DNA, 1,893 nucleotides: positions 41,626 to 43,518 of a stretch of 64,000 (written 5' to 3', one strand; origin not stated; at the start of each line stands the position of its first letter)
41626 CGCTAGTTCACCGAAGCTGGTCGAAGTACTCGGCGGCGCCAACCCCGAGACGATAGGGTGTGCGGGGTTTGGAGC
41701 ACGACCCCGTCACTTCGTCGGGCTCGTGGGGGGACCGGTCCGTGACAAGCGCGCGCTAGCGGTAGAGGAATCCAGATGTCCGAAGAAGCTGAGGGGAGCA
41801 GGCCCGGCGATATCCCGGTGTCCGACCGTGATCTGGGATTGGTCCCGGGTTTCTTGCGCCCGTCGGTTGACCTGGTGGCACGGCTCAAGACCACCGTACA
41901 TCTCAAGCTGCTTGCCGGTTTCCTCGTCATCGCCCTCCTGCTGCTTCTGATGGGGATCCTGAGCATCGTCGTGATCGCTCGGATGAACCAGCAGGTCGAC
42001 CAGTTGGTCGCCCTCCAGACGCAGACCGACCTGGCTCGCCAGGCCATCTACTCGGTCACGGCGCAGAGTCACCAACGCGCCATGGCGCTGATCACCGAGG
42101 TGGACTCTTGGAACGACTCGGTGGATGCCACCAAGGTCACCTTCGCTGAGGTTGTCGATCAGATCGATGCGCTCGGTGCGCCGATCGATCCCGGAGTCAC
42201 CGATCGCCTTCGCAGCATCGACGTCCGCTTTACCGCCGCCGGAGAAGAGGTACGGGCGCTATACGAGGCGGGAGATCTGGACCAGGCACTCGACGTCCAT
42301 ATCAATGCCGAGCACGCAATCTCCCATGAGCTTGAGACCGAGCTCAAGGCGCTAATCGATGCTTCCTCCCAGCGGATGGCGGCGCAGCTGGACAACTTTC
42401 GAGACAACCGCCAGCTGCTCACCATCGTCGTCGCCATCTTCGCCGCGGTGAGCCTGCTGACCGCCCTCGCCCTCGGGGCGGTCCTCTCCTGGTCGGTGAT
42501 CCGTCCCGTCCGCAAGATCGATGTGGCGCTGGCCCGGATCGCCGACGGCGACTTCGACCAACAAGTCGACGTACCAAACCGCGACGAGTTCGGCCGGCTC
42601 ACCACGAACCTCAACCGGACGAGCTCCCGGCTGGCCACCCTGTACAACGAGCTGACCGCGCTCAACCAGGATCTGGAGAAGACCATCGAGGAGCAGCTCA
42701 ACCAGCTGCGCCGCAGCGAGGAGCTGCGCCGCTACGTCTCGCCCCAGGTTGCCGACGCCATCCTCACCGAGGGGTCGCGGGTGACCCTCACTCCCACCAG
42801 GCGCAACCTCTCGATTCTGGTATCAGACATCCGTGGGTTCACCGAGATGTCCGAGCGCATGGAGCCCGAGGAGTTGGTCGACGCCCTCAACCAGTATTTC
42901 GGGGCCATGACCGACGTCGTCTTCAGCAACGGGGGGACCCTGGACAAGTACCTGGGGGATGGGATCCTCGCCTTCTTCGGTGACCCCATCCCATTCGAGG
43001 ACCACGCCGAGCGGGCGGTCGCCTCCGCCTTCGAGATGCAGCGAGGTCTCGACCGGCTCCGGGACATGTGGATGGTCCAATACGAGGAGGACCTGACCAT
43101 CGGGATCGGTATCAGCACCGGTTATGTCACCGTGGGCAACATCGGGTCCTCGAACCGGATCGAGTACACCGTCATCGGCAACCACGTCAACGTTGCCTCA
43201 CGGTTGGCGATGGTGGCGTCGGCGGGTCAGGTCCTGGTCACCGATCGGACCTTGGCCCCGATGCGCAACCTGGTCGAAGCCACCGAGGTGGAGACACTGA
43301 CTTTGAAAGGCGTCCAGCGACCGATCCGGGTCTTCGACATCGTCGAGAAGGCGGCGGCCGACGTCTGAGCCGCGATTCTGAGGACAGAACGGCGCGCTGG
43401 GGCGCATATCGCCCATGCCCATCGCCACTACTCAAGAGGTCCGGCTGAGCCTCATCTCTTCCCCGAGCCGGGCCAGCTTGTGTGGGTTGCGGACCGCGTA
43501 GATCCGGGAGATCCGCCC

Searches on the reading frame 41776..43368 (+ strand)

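Call 60: search_protein_families(library=pfam, max_evalue=0.0001, proteins=[window:41776-43368:+])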
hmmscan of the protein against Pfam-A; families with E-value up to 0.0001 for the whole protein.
window:41776-43368:+ (530 aa): 2 families
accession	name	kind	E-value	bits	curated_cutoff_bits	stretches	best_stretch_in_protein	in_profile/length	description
PF00211.25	Guanylate_cyc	-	1.5e-23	83.8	21.9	1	343-513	7-173/183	Adenylate and Guanylate cyclase catalytic domain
PF00672.30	HAMP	-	2e-13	50.9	25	1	236-286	1-51/53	HAMP domain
